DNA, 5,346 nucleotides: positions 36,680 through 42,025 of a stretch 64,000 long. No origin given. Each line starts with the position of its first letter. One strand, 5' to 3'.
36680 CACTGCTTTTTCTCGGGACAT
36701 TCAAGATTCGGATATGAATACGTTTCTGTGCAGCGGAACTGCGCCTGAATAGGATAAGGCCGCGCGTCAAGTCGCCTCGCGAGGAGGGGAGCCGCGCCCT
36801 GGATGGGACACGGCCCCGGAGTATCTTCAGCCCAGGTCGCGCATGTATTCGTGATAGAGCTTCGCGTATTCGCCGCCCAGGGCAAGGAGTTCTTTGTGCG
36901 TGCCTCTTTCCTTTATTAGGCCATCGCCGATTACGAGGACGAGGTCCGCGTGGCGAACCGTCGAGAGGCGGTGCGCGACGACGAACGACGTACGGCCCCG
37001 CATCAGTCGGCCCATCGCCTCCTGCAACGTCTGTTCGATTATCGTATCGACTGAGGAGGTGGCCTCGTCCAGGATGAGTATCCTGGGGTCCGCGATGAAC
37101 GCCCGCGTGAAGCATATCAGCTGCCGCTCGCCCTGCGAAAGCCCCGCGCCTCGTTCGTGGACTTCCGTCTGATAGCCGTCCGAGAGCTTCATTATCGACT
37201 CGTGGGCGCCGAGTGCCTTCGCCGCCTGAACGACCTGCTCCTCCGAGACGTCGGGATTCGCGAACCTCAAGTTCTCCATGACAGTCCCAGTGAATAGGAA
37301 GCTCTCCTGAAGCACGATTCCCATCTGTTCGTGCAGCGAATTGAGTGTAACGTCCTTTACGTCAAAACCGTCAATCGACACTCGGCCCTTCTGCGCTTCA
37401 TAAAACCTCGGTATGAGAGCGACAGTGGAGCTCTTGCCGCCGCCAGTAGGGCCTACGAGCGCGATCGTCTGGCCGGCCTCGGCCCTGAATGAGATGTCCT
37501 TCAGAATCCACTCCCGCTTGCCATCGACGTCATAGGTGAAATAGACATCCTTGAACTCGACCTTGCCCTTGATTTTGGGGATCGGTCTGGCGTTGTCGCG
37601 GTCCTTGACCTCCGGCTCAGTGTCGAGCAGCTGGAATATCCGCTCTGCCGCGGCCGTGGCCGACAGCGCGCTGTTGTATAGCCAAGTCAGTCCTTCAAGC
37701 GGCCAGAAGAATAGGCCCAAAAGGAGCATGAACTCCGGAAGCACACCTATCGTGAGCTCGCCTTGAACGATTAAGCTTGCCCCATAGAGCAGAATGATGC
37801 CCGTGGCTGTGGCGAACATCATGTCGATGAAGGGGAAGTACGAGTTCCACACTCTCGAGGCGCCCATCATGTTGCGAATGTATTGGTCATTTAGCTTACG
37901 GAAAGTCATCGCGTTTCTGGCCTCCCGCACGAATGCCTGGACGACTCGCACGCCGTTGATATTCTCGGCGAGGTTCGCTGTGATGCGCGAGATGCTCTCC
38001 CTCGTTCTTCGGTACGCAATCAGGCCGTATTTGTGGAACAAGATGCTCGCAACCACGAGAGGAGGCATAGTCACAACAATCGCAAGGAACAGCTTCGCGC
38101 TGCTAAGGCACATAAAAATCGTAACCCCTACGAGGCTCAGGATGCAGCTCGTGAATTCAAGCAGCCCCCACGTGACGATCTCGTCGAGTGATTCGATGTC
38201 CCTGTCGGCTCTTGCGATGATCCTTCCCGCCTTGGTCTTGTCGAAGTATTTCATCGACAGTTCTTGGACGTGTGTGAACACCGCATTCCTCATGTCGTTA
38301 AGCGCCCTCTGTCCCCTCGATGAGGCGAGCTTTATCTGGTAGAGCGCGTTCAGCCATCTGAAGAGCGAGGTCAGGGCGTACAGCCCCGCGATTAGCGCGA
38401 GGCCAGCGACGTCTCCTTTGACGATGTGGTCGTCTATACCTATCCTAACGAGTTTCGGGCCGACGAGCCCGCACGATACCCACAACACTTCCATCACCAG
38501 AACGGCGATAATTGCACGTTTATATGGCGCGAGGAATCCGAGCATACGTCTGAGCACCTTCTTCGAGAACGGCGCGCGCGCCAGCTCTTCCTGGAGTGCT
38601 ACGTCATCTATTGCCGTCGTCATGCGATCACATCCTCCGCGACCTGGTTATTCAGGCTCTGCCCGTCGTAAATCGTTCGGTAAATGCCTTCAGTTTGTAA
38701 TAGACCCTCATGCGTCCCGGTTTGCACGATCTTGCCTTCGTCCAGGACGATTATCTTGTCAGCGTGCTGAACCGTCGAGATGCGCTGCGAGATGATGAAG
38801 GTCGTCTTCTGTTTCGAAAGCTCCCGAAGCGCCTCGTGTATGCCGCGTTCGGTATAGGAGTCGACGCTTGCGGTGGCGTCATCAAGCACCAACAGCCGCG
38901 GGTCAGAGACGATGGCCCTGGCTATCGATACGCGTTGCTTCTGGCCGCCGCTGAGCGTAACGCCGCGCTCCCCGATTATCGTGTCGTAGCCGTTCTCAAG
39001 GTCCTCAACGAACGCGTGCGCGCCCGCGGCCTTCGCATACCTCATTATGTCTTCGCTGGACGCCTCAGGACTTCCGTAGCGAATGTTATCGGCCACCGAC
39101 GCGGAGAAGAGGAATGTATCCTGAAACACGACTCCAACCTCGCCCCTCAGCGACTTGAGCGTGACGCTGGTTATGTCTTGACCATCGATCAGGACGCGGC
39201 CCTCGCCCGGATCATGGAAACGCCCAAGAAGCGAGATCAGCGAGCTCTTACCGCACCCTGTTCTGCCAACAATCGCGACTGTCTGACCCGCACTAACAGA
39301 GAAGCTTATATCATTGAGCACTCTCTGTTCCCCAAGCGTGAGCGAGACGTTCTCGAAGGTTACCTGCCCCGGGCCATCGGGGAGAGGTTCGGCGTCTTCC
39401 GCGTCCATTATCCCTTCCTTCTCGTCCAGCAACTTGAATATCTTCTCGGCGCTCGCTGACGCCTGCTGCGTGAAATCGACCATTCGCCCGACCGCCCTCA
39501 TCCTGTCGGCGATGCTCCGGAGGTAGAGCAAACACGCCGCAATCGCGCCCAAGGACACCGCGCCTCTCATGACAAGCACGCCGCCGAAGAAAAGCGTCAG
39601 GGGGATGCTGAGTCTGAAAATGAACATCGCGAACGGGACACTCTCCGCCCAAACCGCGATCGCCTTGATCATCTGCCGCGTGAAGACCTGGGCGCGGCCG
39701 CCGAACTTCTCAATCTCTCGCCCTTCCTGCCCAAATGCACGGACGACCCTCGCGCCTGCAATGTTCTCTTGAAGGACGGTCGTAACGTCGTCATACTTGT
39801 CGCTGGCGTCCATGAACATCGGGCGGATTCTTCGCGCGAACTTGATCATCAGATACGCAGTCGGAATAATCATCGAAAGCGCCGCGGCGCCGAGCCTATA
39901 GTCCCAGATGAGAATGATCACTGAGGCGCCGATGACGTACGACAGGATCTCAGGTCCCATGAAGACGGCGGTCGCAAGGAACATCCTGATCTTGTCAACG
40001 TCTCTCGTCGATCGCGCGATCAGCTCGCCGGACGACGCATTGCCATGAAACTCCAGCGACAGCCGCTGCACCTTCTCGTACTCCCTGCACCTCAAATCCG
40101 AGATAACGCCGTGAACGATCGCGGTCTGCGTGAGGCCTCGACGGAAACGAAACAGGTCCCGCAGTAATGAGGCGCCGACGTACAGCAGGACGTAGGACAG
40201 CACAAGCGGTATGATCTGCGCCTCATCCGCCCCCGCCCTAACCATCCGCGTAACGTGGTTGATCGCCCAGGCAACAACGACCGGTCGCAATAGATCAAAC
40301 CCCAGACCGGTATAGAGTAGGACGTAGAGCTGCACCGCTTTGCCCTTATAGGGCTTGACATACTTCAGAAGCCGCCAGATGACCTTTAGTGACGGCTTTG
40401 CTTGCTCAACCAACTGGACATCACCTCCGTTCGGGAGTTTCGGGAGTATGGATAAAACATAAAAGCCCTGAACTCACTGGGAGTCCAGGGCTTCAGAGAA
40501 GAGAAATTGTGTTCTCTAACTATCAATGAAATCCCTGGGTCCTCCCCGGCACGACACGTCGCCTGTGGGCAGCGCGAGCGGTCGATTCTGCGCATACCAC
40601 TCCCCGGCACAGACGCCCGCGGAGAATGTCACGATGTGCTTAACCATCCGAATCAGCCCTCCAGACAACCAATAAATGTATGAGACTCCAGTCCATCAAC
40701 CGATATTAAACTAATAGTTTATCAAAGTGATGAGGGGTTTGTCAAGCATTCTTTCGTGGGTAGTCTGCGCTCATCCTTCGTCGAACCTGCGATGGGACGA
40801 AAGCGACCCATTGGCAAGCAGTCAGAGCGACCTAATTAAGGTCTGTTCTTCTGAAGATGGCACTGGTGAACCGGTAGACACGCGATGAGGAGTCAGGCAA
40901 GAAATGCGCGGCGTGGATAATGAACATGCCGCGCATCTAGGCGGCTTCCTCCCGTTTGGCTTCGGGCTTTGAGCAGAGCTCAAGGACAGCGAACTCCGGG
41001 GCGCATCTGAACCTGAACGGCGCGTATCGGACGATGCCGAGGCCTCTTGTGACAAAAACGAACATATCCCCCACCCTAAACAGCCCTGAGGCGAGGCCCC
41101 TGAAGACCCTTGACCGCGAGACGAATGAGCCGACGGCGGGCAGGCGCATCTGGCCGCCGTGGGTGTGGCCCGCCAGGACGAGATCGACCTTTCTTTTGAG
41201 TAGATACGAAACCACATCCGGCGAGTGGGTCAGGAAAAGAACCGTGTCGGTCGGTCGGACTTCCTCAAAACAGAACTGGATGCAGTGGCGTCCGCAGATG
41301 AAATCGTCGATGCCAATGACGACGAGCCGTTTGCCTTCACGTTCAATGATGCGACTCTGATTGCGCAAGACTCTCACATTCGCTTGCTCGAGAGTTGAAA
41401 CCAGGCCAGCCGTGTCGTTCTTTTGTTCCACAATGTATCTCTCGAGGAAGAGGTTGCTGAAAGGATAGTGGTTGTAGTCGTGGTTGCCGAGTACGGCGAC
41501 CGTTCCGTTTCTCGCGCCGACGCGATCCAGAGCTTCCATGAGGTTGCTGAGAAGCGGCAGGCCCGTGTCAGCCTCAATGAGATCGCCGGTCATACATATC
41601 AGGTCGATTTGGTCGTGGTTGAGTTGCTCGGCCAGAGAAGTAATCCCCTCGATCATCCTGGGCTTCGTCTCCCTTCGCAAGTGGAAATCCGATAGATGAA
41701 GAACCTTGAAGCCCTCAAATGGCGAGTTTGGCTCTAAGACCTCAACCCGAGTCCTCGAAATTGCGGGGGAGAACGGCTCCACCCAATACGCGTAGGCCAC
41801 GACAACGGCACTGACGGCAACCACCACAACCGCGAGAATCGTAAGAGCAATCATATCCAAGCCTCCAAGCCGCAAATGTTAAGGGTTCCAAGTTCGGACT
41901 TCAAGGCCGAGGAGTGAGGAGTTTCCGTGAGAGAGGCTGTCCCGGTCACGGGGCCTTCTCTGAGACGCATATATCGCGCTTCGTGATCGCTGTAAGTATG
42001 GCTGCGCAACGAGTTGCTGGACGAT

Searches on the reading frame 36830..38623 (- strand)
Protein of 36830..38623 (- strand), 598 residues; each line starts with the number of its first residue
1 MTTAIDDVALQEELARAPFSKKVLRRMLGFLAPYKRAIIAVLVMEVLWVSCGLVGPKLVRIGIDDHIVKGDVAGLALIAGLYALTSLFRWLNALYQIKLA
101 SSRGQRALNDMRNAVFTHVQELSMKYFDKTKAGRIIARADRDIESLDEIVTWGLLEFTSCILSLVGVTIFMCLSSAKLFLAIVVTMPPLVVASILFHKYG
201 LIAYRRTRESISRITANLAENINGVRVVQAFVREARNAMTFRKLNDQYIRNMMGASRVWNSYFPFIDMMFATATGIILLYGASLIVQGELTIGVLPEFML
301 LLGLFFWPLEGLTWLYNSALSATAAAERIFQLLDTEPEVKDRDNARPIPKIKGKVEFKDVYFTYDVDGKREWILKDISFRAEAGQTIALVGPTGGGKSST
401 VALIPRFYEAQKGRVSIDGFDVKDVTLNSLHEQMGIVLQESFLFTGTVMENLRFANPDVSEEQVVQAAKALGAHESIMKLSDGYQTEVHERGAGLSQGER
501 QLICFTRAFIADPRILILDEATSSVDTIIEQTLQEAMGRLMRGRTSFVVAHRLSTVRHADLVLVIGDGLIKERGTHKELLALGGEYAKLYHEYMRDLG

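Call 28: search_protein_families(library=pfam, proteins=[window:36830-38623:-], max_evalue=0.001)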
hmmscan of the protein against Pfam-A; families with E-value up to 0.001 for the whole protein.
window:36830-38623:- (598 aa): 2 families
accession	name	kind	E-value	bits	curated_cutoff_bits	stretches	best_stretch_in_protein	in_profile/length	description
PF00664.28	ABC_membrane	-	2.8e-42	145.8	28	1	39-309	2-274/274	ABC transporter transmembrane region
PF00005.33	ABC_tran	-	6.9e-27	95.1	25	1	374-523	1-137/137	ABC transporter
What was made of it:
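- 36827..40413 (-): Pair of ABC half-transporters (598 and 597 aa), the conserved upstream anchor of the array. Pfam ABC_membrane and ABC_tran (call 28).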

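Call 88: search_protein_families(library=ncbifam, proteins=[window:36830-38623:-], max_evalue=0.00001)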
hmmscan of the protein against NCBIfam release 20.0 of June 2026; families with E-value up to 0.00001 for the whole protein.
window:36830-38623:- (598 aa): 166 families (the best 25 are shown)
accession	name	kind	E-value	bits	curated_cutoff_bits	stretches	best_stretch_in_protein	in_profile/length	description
NF052233.1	CphA_assoc_ABC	equivalog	1.1e-121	407.6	880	1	10-595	158-745/766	cyanophycin metabolism-associated ABC transporter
TIGR02204.1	MsbA_rel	hypoth_equivalog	2.8e-115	386.2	780.4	1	22-589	4-571/576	ABC transporter, permease/ATP-binding protein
TIGR02203.1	MsbA_lipidA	equivalog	1.2e-111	374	602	1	25-591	3-567/572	lipid A export permease/ATP-binding protein MsbA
TIGR00958.1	3a01208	subfamily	1.8e-108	363.7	874.6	1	20-589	145-710/711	antigen peptide transporter 2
TIGR01846.1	type_I_sec_HlyB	subfamily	2.4e-105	353.4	725.55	1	33-592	136-691/694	type I secretion system permease/ATPase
NF010178.0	PRK13657.1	equivalog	3.1e-103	346.2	733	1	22-591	5-568/588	glucan ABC transporter ATP-binding protein/ permease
NF045513.1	HepA_fam_ABC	equivalog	3.4e-94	316.4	725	1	81-590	100-606/610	heterocyst formation ABC transporter subunit HepA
NF008381.0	PRK11176.1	equivalog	5.7e-94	315.5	867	1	22-591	11-577/582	lipid A ABC transporter ATP-binding protein/permease MsbA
TIGR03796.1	NHLM_micro_ABC1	equivalog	3.2e-86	290.1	853.3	1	19-589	137-708/710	NHLP family bacteriocin export ABC transporter peptidase/permease/ATPase subunit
NF008055.0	PRK10789.1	equivalog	5.3e-84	282.7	845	1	32-591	13-569/590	SmdA family multidrug ABC transporter permease/ATP-binding protein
TIGR03375.1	type_I_sec_LssB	subfamily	3e-80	270.4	693.1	1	75-580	188-689/696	type I secretion system permease/ATPase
NF008056.1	PRK10790.1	equivalog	8.8e-80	268.8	746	1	23-591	10-573/584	SmdB family multidrug efflux ABC transporter permease/ATP-binding protein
TIGR03797.1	NHLM_micro_ABC2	equivalog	3e-79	267.3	709.4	1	26-591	125-683/686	NHLP bacteriocin export ABC transporter permease/ATPase subunit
TIGR01192.1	chvA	subfamily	1e-76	258.8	585.4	1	23-591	6-568/585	glucan export ABC transporter ATP-binding protein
NF000475.1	tet_ABC_46_B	exception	1.5e-76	258.2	1250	1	22-589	2-570/578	tetracycline efflux ABC transporter Tet(46) subunit B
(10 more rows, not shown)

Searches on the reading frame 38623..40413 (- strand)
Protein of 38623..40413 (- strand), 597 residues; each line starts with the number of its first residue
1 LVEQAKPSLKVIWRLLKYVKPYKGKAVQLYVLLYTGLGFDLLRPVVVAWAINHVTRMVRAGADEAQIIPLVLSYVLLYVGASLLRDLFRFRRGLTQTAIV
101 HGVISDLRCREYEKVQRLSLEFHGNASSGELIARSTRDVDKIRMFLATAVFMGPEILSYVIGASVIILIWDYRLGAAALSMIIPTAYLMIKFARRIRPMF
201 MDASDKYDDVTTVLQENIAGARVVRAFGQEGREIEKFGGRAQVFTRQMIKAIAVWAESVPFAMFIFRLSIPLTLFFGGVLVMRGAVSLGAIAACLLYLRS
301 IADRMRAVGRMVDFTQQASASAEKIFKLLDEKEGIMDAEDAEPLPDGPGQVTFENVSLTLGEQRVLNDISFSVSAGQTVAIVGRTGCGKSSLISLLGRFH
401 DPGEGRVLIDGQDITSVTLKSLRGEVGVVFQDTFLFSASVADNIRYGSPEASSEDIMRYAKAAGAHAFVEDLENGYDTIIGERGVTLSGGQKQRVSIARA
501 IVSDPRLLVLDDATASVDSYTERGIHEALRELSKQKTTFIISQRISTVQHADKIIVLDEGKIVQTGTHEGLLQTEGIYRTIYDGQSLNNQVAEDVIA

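Call 28: search_protein_families(library=pfam, proteins=[window:38623-40413:-], max_evalue=0.001)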
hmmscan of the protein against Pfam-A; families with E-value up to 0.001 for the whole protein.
window:38623-40413:- (597 aa): 3 families
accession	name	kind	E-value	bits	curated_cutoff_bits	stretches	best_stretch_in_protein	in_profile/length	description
PF00005.33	ABC_tran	-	6.9e-35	121.1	25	1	366-515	1-137/137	ABC transporter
PF00664.28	ABC_membrane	-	1.3e-34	120.6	28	1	70-298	39-267/274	ABC transporter transmembrane region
PF02463.25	SMC_N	-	3e-07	30.5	40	1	404-556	108-210/220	RecF/RecN/SMC N terminal domain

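Call 88: search_protein_families(library=ncbifam, proteins=[window:38623-40413:-], max_evalue=0.00001)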
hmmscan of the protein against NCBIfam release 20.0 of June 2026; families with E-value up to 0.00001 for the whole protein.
window:38623-40413:- (597 aa): 186 families (the best 25 are shown)
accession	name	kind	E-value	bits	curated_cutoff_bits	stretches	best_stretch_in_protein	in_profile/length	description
NF052233.1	CphA_assoc_ABC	equivalog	6.6e-130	434.8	880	1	4-590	164-748/766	cyanophycin metabolism-associated ABC transporter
TIGR02204.1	MsbA_rel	hypoth_equivalog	1.5e-119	400.3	780.4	1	10-581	4-571/576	ABC transporter, permease/ATP-binding protein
TIGR02203.1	MsbA_lipidA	equivalog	2.1e-112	376.5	602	1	14-583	4-567/572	lipid A export permease/ATP-binding protein MsbA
TIGR00958.1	3a01208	subfamily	5.1e-104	349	874.6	1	10-580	147-709/711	antigen peptide transporter 2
NF010178.0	PRK13657.1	equivalog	1.6e-103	347.1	733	1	9-590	4-575/588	glucan ABC transporter ATP-binding protein/ permease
NF045513.1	HepA_fam_ABC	equivalog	9.2e-98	328.2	725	1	77-579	100-603/610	heterocyst formation ABC transporter subunit HepA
TIGR01846.1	type_I_sec_HlyB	subfamily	1.1e-96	324.7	725.55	1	100-586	207-693/694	type I secretion system permease/ATPase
NF008055.0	PRK10789.1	equivalog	1.3e-91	307.9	845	1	15-592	11-578/590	SmdA family multidrug ABC transporter permease/ATP-binding protein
NF008381.0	PRK11176.1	equivalog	2.3e-90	303.6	867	1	76-583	69-577/582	lipid A ABC transporter ATP-binding protein/permease MsbA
TIGR01192.1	chvA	subfamily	2.9e-82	277.2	585.4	1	180-582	162-567/585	glucan export ABC transporter ATP-binding protein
TIGR03375.1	type_I_sec_LssB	subfamily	1.6e-79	268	693.1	1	112-573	229-690/696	type I secretion system permease/ATPase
NF008056.1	PRK10790.1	equivalog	6.9e-79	265.9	746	1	9-592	8-582/584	SmdB family multidrug efflux ABC transporter permease/ATP-binding protein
NF000474.1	tet_ABC_46_A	exception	3.4e-75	253.7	1250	1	16-586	6-569/574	tetracycline efflux ABC transporter Tet(46) subunit A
TIGR03796.1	NHLM_micro_ABC1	equivalog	5.2e-74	249.7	853.3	1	66-580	192-707/710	NHLP family bacteriocin export ABC transporter peptidase/permease/ATPase subunit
TIGR02857.1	CydD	equivalog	9.7e-73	245.9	435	1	44-557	19-529/529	thiol reductant ABC exporter subunit CydD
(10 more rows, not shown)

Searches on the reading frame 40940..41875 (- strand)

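Call 28: search_protein_families(library=pfam, proteins=[window:40940-41875:-], max_evalue=0.001)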
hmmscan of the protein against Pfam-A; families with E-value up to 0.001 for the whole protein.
window:40940-41875:- (312 aa): 2 families
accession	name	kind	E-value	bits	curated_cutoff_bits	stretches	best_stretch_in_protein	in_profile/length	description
PF00149.33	Metallophos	-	2.7e-14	54.5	21.5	1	56-240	1-190/191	Calcineurin-like phosphoesterase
PF12850.12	Metallophos_2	-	1.4e-08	35.4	27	1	57-240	2-118/154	Calcineurin-like phosphoesterase superfamily domain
